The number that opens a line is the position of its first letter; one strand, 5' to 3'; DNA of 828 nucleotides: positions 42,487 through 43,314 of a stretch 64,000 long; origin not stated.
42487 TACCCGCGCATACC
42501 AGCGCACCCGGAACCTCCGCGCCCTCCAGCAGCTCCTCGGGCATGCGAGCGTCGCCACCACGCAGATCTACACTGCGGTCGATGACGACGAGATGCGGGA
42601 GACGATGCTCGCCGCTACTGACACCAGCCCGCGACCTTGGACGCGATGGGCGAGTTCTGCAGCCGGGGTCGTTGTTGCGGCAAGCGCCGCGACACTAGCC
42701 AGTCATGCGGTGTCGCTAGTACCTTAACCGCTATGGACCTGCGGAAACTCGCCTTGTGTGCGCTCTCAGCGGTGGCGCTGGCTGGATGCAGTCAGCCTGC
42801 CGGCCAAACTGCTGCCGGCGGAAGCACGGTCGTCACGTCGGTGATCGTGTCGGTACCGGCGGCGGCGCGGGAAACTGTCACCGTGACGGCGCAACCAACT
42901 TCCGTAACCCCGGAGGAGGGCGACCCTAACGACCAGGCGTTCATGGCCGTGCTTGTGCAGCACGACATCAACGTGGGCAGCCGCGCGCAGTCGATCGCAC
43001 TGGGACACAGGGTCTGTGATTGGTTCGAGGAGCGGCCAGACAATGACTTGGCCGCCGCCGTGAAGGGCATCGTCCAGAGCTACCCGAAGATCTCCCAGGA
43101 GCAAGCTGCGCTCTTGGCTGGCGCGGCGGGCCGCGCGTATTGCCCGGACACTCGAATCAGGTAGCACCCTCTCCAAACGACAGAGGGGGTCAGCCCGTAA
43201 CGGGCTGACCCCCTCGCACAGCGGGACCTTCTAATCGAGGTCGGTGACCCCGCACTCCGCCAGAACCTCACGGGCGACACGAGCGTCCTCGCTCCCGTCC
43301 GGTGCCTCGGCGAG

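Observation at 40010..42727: Integration-dependent immunity layout: attP core with a tRNA 3' end mimic lies inside the repressor ORF upstream of a small tyrosine integrase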

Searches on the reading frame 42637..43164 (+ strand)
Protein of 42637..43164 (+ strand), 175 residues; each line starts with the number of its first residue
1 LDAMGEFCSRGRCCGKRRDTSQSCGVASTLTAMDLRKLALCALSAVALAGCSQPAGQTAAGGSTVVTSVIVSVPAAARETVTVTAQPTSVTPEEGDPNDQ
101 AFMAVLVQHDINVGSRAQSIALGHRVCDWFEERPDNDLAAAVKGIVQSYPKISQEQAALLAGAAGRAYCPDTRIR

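Call 4: search_protein_families(library=pfam, proteins=[window:42637-43164:+], max_evalue=0.01)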
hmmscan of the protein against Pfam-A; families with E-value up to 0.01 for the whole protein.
window:42637-43164:+ (175 aa): 1 family
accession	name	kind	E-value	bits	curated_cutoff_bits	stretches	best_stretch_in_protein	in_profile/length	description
PF05305.19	DUF732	-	6.6e-14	52.5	22.4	1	98-171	1-72/72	Protein of unknown function (DUF732)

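Call 54: search_protein_families(library=phrogs, proteins=[window:42637-43164:+], max_evalue=0.001)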
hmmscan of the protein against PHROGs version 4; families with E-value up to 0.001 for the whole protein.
window:42637-43164:+ (175 aa): 2 families
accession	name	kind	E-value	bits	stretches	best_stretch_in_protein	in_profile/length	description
phrog_658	-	unknown function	1.2e-13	51.9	1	64-172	56-138/161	-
phrog_16415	-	unknown function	1.9e-07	32.5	1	38-171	9-142/147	-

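Call 63: search_protein_families(library=padloc, proteins=[window:42637-43164:+], max_evalue=0.01)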
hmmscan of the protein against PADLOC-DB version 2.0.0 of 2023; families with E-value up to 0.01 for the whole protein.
window:42637-43164:+ (175 aa): 0 families
